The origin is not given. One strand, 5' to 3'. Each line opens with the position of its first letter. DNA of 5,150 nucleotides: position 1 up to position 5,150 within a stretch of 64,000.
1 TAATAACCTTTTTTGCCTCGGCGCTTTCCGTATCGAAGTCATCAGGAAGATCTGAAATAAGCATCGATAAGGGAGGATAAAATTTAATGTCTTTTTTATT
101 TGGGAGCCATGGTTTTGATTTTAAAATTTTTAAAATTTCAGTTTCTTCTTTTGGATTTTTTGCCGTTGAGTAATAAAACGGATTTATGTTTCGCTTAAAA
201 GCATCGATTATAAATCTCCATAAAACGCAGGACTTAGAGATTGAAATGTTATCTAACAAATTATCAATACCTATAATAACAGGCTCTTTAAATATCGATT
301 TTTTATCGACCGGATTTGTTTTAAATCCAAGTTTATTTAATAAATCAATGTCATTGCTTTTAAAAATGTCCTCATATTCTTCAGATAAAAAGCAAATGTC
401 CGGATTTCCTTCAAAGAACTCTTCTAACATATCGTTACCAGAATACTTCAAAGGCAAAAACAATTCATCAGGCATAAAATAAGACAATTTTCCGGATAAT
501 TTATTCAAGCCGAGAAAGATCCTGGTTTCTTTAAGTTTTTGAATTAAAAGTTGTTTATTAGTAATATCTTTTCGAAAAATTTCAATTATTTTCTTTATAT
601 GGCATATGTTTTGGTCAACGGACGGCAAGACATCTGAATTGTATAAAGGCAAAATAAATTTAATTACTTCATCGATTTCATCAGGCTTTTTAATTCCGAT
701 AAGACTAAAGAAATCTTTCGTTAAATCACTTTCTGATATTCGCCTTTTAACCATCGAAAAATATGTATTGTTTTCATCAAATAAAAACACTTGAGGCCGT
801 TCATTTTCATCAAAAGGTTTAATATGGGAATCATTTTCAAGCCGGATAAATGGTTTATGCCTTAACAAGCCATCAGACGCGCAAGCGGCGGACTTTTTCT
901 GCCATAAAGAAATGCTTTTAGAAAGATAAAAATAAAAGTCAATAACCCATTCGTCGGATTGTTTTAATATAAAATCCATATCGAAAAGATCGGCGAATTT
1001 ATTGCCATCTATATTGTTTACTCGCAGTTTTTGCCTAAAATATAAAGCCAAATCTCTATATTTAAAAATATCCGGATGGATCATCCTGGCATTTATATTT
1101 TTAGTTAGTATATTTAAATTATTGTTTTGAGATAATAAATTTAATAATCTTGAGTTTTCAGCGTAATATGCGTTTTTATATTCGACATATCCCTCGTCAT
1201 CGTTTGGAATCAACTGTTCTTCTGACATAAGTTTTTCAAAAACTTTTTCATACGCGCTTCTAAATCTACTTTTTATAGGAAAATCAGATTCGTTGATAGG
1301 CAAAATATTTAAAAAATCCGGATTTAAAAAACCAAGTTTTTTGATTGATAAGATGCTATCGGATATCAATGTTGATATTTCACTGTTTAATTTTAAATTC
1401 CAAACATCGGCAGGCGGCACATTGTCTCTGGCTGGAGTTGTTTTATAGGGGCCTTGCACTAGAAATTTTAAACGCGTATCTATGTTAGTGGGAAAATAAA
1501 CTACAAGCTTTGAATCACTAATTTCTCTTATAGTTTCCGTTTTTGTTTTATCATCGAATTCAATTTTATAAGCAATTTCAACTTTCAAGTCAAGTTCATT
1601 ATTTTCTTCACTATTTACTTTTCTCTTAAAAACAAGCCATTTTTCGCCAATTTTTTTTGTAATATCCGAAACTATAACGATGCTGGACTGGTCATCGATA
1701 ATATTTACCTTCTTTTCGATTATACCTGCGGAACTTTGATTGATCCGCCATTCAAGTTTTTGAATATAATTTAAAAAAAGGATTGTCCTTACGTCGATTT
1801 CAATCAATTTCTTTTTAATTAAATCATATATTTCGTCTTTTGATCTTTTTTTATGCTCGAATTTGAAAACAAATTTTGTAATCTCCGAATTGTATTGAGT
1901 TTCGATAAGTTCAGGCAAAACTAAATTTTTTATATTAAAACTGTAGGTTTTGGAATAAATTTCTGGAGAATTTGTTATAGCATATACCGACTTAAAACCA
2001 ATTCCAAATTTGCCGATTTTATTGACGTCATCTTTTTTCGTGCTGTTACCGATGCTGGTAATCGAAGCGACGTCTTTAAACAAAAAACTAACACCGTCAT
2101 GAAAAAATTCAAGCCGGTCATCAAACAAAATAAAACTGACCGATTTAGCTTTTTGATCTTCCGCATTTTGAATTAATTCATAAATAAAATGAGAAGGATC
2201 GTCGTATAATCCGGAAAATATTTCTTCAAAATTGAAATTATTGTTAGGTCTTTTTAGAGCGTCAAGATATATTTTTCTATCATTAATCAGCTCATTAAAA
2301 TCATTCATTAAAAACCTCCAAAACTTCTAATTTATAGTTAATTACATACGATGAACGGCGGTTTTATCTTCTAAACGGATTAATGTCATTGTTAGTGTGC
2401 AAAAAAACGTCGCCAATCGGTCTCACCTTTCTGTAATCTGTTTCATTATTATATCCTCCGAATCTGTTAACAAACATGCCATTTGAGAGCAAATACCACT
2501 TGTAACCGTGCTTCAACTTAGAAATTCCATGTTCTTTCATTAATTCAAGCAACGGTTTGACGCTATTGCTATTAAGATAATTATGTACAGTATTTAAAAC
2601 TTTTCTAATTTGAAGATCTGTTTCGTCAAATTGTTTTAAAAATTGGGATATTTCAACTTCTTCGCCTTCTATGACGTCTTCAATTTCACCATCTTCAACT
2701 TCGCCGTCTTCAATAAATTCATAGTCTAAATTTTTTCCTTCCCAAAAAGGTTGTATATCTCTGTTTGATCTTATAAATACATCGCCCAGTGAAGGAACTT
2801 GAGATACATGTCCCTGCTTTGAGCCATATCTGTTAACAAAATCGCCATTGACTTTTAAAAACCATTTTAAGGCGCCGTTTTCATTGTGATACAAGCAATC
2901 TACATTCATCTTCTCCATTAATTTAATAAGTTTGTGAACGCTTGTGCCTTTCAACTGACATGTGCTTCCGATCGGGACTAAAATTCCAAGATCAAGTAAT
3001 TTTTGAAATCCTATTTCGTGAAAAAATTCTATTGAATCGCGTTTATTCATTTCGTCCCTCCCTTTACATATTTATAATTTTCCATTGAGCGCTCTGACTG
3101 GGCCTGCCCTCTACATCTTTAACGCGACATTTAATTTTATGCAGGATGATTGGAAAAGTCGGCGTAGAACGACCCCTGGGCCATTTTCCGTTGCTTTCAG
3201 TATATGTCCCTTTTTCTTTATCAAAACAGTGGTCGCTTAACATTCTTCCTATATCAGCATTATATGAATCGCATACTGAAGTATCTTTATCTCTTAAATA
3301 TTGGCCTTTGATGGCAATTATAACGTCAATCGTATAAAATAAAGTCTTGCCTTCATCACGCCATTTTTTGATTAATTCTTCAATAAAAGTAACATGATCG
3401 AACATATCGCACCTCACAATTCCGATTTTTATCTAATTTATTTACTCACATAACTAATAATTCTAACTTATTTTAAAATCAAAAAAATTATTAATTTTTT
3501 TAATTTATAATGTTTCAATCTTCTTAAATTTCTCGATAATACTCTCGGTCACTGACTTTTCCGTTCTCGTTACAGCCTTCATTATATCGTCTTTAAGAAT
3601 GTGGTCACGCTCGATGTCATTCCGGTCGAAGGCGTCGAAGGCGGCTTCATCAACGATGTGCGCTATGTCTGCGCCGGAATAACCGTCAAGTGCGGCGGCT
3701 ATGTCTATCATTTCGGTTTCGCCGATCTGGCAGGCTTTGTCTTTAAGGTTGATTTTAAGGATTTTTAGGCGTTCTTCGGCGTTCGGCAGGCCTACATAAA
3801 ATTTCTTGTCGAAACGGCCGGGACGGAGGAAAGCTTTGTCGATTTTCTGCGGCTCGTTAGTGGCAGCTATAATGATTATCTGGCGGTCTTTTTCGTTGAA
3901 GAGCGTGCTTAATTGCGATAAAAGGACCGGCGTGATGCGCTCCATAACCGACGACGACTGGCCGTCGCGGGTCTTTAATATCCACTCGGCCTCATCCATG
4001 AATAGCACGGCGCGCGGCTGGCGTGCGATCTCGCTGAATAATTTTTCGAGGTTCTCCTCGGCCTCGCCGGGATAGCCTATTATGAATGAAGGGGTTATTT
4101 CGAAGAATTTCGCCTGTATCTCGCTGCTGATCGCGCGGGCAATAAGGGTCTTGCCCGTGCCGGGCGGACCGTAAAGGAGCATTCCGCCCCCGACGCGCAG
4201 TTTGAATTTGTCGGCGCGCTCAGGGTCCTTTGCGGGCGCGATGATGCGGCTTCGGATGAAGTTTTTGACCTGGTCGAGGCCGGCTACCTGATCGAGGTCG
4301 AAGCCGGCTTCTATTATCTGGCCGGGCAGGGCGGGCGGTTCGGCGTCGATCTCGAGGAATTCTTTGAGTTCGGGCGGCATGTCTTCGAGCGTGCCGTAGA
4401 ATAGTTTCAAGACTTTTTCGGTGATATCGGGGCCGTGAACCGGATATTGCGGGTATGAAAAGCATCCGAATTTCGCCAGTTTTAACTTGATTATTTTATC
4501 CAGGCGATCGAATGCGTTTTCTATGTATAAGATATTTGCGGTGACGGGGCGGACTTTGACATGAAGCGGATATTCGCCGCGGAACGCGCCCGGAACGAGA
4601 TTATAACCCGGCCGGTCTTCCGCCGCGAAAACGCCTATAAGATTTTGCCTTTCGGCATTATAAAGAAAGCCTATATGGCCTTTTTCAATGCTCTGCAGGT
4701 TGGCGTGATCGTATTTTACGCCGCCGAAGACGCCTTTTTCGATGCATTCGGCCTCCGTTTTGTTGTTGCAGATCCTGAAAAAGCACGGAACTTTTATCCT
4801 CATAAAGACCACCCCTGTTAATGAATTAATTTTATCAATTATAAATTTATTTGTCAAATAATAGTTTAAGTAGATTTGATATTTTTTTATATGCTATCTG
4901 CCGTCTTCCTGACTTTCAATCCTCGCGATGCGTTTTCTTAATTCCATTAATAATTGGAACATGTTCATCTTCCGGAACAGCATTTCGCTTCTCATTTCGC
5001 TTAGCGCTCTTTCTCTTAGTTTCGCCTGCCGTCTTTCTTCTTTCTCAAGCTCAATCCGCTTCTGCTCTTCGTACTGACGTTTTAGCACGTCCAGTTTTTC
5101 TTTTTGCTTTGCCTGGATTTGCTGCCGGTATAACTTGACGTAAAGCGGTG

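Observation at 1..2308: Large sacsin/MORC-like GHKL ATPase at the 3' end of the cluster, not reported by the ORF track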

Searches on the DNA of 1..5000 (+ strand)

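Call 11: search_dna_similar(query=window:1-5000:+, collection=ecoli_genomes, mode=near, max_rows=10)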
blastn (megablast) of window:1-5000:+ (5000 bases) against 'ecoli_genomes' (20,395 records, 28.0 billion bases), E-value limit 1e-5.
No match.

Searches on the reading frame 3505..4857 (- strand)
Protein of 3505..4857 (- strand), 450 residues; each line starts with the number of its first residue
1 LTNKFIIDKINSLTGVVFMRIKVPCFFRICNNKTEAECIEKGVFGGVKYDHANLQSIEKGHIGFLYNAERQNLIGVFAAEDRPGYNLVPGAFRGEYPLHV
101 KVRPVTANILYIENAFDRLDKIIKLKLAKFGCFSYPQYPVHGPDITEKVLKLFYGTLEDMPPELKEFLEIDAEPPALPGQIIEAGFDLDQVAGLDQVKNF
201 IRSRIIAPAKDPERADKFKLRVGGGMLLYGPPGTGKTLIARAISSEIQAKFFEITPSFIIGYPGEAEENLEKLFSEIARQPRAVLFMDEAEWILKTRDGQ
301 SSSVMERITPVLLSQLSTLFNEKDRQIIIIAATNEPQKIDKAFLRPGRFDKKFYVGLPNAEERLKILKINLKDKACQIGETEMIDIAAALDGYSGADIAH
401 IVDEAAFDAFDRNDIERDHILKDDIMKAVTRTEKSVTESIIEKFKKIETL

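Call 6: search_protein_families(library=pfam, proteins=[window:3505-4857:-], max_evalue=0.01)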
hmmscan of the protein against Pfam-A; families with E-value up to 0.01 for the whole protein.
window:3505-4857:- (450 aa): 12 families
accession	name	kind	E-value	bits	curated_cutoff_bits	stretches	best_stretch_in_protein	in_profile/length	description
PF00004.35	AAA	-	1.3e-33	116.7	21.2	1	226-356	1-130/131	ATPase family associated with various cellular activities (AAA)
PF10539.14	Dev_Cell_Death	-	3.7e-13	49.8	27.8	1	29-107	6-87/126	Development and cell death domain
PF17862.7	AAA_lid_3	-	3.1e-07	30.3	27.2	1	385-413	6-34/45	AAA+ lid domain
PF13401.12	AAA_22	-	2.1e-06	28.5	27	1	225-279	7-56/130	AAA domain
PF05496.18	RuvB_N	-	1.3e-05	25.5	27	1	225-296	35-99/159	Holliday junction DNA helicase RuvB P-loop domain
PF13191.12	AAA_16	-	2.3e-05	25.4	32.6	1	224-250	25-51/167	AAA ATPase domain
PF07728.20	AAA_5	-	8.8e-05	23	22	1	226-254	2-31/139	AAA domain (dynein-related subfamily)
PF24883.2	NPHP3_N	-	0.00011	22.9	24.8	1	227-336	26-136/164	Nephrocystin 3, N-terminal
PF01078.27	Mg_chelatase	-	0.0031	17.4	20.3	0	226-245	25-44/207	Magnesium chelatase, subunit ChlI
PF06068.19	TIP49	-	0.0035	17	23.8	1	223-257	50-86/347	TIP49 P-loop domain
PF20030.5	bpMoxR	-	0.0046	16.5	27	1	226-253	34-61/205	MoxR domain in the MoxR-vWA-beta-propeller ternary systems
PF00910.28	RNA_helicase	-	0.0052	17.7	21.5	0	227-260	2-36/105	RNA helicase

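Call 8: search_protein_families(library=padloc, proteins=[window:3505-4857:-], max_evalue=0.01)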
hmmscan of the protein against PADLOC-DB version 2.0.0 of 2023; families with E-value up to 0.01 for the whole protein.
window:3505-4857:- (450 aa): 8 families
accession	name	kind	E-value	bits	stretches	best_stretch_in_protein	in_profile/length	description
PDLC02196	IetA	-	4.5e-30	103.3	1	206-439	105-335/374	-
PDLC02195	IetA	-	1.5e-23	81.8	1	213-406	127-313/395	-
PDLC04232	IetA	-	1.5e-23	81.7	1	226-405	119-292/330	-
PDLC00915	TRIP13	-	1.8e-16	58.4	1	197-435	37-294/302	TRIP13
PDLC04231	IetA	-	2.8e-13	48.3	1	225-359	119-248/262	-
PDLC00914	TRIP13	-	3.7e-09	34.5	1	227-422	75-287/302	TRIP13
PDLC04140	mad8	-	0.00026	18.6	1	220-265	24-67/314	mads_8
PDLC03838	DolB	-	0.0014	15.9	1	226-254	169-197/375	-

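Call 9: search_protein_families(library=ncbifam, proteins=[window:3505-4857:-], max_evalue=0.01)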
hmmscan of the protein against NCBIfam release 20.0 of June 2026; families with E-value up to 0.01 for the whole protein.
window:3505-4857:- (450 aa): 26 families (the best 25 are shown)
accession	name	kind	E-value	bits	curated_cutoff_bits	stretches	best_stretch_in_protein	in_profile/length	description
NF003069.1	PRK03992.1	subfamily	8.9e-45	153.5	500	1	187-435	129-375/379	proteasome-activating nucleotidase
TIGR01243.1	CDC48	subfamily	1.5e-44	152.4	802.65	1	149-446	417-724/733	CDC48 family AAA ATPase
TIGR01241.2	FtsH_fam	equivalog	1.6e-43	149.4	600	1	188-431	161-401/598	ATP-dependent zinc metalloprotease FtsH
TIGR01242.2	TIGR01242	subfamily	2.7e-42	145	500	1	188-435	113-358/362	proteasome-activating nucleotidase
NF041006.2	cell_div_CdvC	equivalog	6.2e-41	140.5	650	1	187-446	101-363/370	cell division protein CdvC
NF047747.1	PrtsmActNtasePan2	equivalog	2e-36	126.1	700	1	188-433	150-393/397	proteasome-activating nucleotidase Pan2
NF047748.1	PrtsmActNtasePan1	equivalog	5e-35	121.3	750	1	186-435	145-392/405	proteasome-activating nucleotidase Pan1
NF008004.0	PRK10733.1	equivalog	2.4e-33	115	1008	1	189-438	152-405/644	ATP-dependent zinc metalloprotease FtsH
TIGR03689.1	pup_AAA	equivalog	1.4e-28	99.9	504.75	1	189-384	182-389/512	proteasome ATPase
NF042959.1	IteA_antiphage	equivalog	7.3e-27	94.5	510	1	210-438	112-337/367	anti-phage ATPase IteA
TIGR03922.1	T7SS_EccA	equivalog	4.6e-10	38.7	466.65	1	181-334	268-425/557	type VII secretion AAA-ATPase EccA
TIGR00635.1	ruvB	equivalog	6.8e-06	25.3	299.05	1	224-295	31-95/305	Holliday junction branch migration DNA helicase RuvB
NF009881.0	PRK13341.1-2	equivalog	2.9e-05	22.2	651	1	226-295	55-123/736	AAA family ATPase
NF000868.0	PRK00080.1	equivalog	4e-05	22.7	282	1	225-290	53-111/330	Holliday junction branch migration DNA helicase RuvB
NF003229.0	PRK04195.1-5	equivalog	0.00013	20.8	280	1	225-256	46-77/413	replication factor C large subunit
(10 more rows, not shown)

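Call 63: search_protein_families(library=pfam, proteins=[L008:5624-6106:+, L162:2068-3054:+, L162:3154-3444:+, L162:8776-9465:+, L162:3474-7001:+, L008:6129-7337:-, L008:7358-8176:-], max_evalue=1)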
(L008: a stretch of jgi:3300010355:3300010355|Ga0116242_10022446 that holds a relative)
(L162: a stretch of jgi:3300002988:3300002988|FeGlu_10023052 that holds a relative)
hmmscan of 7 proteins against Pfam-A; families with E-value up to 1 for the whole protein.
L008:5624-6106:+ (161 aa): 4 families
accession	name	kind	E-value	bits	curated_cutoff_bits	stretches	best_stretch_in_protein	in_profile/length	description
PF13240.11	Zn_Ribbon_1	-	0.37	11.1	25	0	3-13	11-21/23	zinc-ribbon domain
PF19335.5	HMBD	-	0.63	10.5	23.6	0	21-28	16-23/28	Heavy metal binding domain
PF09845.14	OapC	-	0.71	10.6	23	1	8-107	22-121/133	Origin-associated protein OapC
PF13248.11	Zn_ribbon_3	-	0.75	9.8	27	0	5-13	16-24/26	zinc-ribbon domain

L162:2068-3054:+ (329 aa): 1 family
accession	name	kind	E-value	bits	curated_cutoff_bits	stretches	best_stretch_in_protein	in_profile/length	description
PF22182.2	DUF6945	-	0.0056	17.2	28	1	137-184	17-64/83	Domain of unknown function (DUF6945)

L162:3154-3444:+ (97 aa): 1 family
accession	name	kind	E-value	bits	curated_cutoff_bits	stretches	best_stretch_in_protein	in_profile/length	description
PF00677.23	Lum_binding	-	0.025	15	27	1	29-62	32-64/86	Lumazine binding domain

L162:8776-9465:+ (230 aa): 35 families (the best 25 are shown)
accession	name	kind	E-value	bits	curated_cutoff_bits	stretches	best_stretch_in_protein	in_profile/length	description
PF07719.23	TPR_2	-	2e-36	121.5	27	6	23-53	2-32/34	Tetratricopeptide repeat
PF00515.34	TPR_1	-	4.8e-34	115.2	27.8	6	124-157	1-34/34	Tetratricopeptide repeat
PF13431.12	TPR_17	-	1.3e-30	103.5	24.4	5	113-144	2-33/34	Tetratricopeptide repeat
PF13181.12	TPR_8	-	6.3e-29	98.1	25.7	6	92-123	3-34/34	Tetratricopeptide repeat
PF13414.12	TPR_11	-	1.4e-27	95.5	26.8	5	165-206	1-42/42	TPR repeat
PF13424.12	TPR_12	-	8.6e-26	90.4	30.1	5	92-154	6-75/77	Tetratricopeptide repeat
PF14559.12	TPR_19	-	2.6e-22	79.4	25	4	101-161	2-62/68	Tetratricopeptide repeat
PF13432.12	TPR_16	-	4.5e-22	78.6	32.7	4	95-158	2-65/65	Tetratricopeptide repeat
PF13428.12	TPR_14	-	5e-19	67.3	23.5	4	62-96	7-41/44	Tetratricopeptide repeat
PF13374.12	TPR_10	-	7.2e-18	64.4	27.5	4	124-151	2-29/42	Tetratricopeptide repeat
PF23914.1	TPR_CcmH_CycH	-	1.1e-16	61.5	42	3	61-153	55-150/158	Cytochrome c-type biogenesis protein H TPR domain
PF12895.13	ANAPC3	-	2.3e-13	50.7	27.2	4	105-178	4-76/82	Anaphase-promoting complex, cyclosome, subunit 3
PF13176.12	TPR_7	-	4.9e-11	42.2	27.9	1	93-123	2-34/36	Tetratricopeptide repeat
PF13174.12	TPR_6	-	2.3e-07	31.4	26.3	0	62-88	6-32/33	Tetratricopeptide repeat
PF25062.1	ARM_TT21_N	-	8.1e-07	29.4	40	2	104-202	80-176/222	Tetratricopeptide repeat protein 21 N-terminal ARM repeat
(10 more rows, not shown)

L162:3474-7001:+ (1176 aa): 5 families
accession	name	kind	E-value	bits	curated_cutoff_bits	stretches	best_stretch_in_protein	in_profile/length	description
PF25794.1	SACS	-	5.6e-21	75.9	32.8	3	67-124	71-127/247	Sacsin domain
PF13020.12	NOV_C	-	3.3e-07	30.7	22.1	1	1076-1142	18-88/91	Protein NO VEIN, C-terminal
PF13589.12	HATPase_c_3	-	0.00024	21.6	25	1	37-121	5-97/137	Histidine kinase-, DNA gyrase B-, and HSP90-like ATPase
PF24947.1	PGM1_C_vert_fung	-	0.18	12.6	27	1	988-1014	41-67/138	Phosphoglucomutase-1, C-terminal domain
PF12072.13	RNase_Y_N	-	0.31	10.9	32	1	913-965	85-137/201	RNase Y N-terminal region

L008:6129-7337:- (402 aa): 1 family
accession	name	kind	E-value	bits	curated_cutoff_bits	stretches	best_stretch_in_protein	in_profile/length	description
PF15611.11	EH_Signature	-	0.00012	22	27.5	1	244-316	221-303/423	EH_Signature domain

L008:7358-8176:- (272 aa): 6 families
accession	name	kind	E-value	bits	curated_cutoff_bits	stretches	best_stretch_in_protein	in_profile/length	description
PF00691.25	OmpA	-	3.1e-10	40.7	27.2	1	139-236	2-86/98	OmpA family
PF08391.16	Ly49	-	4.8e-05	24.3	31.5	1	24-101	10-83/119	Ly49-like protein, N-terminal region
PF12072.13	RNase_Y_N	-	0.0058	16.5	32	1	51-99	78-133/201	RNase Y N-terminal region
PF23352.1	IFT52_central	-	0.055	14.2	27.9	0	23-70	15-62/81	IFT52 central domain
PF13677.11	MotB_plug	-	0.066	13.2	24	1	6-33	6-35/58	Membrane MotB of proton-channel complex MotA/MotB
PF05531.17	NPV_P10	-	0.31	12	29.8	1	32-81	9-58/75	Nucleopolyhedrovirus P10 protein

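Call 94: search_protein_families(library=padloc, proteins=[L162:3474-7001:+], max_evalue=0.00001)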
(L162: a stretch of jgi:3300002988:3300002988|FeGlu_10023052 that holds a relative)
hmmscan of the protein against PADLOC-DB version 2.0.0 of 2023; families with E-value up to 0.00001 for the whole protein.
L162:3474-7001:+ (1176 aa): 8 families
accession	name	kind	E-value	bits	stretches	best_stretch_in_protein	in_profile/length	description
PDLC03972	TmtA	-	8e-84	280.6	3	15-237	21-248/1302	-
PDLC03968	TmtA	-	9.7e-46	154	1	10-227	50-275/1486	-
PDLC03966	TmtA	-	2.8e-42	142.7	1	11-628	19-575/1655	-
PDLC03964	TmtA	-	6e-37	125.3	2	39-118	50-134/1538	-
PDLC03965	TmtA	-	8.1e-33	111.5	2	38-121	33-119/1370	-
PDLC03971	TmtA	-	1.2e-27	94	1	23-118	45-146/1782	-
PDLC03970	TmtA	-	4.9e-21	72.4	1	4-109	40-135/1552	-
PDLC03969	TmtA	-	2e-14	50.2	1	39-148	33-157/1563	-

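Call 100: search_protein_families(library=pfam, proteins=[L008:3820-5568:+], max_evalue=0.001)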
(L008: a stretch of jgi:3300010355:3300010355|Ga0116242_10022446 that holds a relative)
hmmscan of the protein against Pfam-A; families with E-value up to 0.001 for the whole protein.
L008:3820-5568:+ (583 aa): 13 families
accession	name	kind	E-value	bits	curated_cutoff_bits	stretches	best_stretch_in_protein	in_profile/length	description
PF13087.12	AAA_12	-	3.8e-35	121.7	27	1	362-551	10-194/195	AAA domain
PF13086.12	AAA_11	-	1.2e-26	94.4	27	2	161-264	1-114/257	AAA domain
PF13245.12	AAA_19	-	3.4e-16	60.1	25.1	1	166-342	1-134/134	AAA domain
PF13604.12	AAA_30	-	5.7e-16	59.3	27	1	161-341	1-132/191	AAA domain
PF00580.27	UvrD-helicase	-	8.3e-06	26.1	23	1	162-220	1-61/271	UvrD/REP helicase N-terminal domain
PF04851.21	ResIII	-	1.8e-05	25.2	22.5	1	161-234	3-83/164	Type III restriction enzyme, res subunit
PF01443.25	Viral_helicase1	-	2.2e-05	24.8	21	0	492-548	178-227/228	Viral superfamily 1 RNA helicase core domain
PF13538.12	UvrD_C_2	-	5.1e-05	23.5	27.4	1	499-548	4-52/52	UvrD-like helicase C-terminal domain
PF05970.20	PIF1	-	0.00013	22.1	25.9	0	167-213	14-59/223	PIF1-like helicase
PF05127.21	NAT10_TcmA_helicase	-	0.00017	21.9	22.7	0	183-233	4-55/176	RNA cytidine acetyltransferase NAT10/TcmA, helicase domain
PF13361.12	UvrD_C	-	0.00023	21.1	25.6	0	494-548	284-346/350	UvrD-like helicase C-terminal domain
PF00448.28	SRP54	-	0.00052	20.2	22.7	0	177-220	2-48/196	SRP54-type protein, GTPase domain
PF20720.3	nSTAND3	-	0.00063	19.9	27.2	0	168-208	9-49/155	Novel STAND NTPase 3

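Call 102: search_protein_families(library=padloc, proteins=[L008:6129-7337:-, L008:7358-8176:-, L008:5624-6106:+, L008:3820-5568:+, L162:2068-3054:+, L162:9546-10859:+], max_evalue=0.001)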
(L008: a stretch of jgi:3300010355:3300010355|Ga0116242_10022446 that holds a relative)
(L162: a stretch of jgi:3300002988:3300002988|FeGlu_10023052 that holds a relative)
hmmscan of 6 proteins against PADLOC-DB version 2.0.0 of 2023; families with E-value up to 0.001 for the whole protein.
L008:6129-7337:- (402 aa): 5 families
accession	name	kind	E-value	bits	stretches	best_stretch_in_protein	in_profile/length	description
PDLC00616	ZorC1|ZorC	-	3.5e-08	30.6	1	321-393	389-465/575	EH signature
PDLC00613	ZorC1|ZorC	-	1.2e-06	25.5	1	323-384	380-442/570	EH signature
PDLC00624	ZorC1|ZorC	-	1.7e-06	25.2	1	304-386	366-447/560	EH signature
PDLC00614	ZorC1|ZorC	-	1.1e-05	22.4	1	285-387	340-438/465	EH signature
PDLC00615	ZorC1|ZorC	-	6.7e-05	19.9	1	270-353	256-337/426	EH signature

L008:7358-8176:- (272 aa): 7 families
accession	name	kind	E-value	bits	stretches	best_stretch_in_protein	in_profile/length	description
PDLC00609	ZorB1|ZorB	-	3.2e-61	204.8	1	5-270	7-230/232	MotB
PDLC00641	ZorB2|ZorB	-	2.2e-35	120.4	2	96-267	54-235/238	MotB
PDLC00611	ZorB1|ZorB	-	2.1e-22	77.9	2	102-258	60-217/240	MotB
PDLC00608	ZorB1|ZorB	-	2.2e-20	71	1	6-258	7-229/243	MotB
PDLC00612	ZorB1|ZorB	-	9.2e-20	69.3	1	6-270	7-282/293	MotB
PDLC00610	ZorB1|ZorB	-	2e-19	68.2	1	7-260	7-240/254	MotB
PDLC00651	ZorB3|ZorB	-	3.3e-10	37.8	1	128-252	82-200/215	MotB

L008:5624-6106:+ (161 aa): 0 families

L008:3820-5568:+ (583 aa): 13 families
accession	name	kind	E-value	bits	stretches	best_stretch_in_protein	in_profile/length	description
PDLC03920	MkoA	-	7e-62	208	2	277-577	772-1099/1112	-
PDLC03921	MkoA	-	7e-53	177.7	2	302-558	1298-1574/1607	-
PDLC03924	MkoC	-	6.7e-29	98.6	1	365-572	766-963/1136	-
PDLC01734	typeIV_RecD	-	5.2e-13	46.2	2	154-224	333-402/763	RecD_0_IVD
PDLC01148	RecD_like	-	2.1e-10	37.5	1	300-342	403-447/719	RecD/Tra ATPase fused to N-terminal HHH domain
PDLC05064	PDC-S68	-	4.9e-10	35.8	1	131-340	655-824/1273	-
PDLC05065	PDC-S68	-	6.5e-09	32.1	1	138-221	582-665/1221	-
PDLC00117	GajB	-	1.9e-08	31.3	0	495-563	513-587/604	UrvD helicase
PDLC04140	mad8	-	6.4e-08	30.5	1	154-245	3-101/314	mads_8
PDLC05009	PDC-S37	-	1.1e-07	28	1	164-217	296-349/1550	-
PDLC03813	RTasNERD-Hel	-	2.1e-06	25.1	0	408-552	366-514/519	DRT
PDLC01087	C3a187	-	6.5e-06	23.2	1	439-552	444-546/559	NERD+UvrD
PDLC02194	Hhe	-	0.00023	16.4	0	160-218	424-482/1911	-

L162:2068-3054:+ (329 aa): 0 families

L162:9546-10859:+ (438 aa): 7 families
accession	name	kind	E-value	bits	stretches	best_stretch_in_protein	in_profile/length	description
PDLC02196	IetA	-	3.5e-30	103.7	1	181-430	103-343/374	-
PDLC04232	IetA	-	1.4e-23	81.9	1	189-411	105-320/330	-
PDLC02195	IetA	-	1e-21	75.7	1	180-412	117-342/395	-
PDLC00915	TRIP13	-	6.8e-16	56.5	1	172-356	35-232/302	TRIP13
PDLC04231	IetA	-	4.1e-12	44.5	1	202-335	119-247/262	-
PDLC00914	TRIP13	-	6.9e-05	20.4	1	205-350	76-233/302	TRIP13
PDLC04140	mad8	-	0.00038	18.1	0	194-363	21-174/314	mads_8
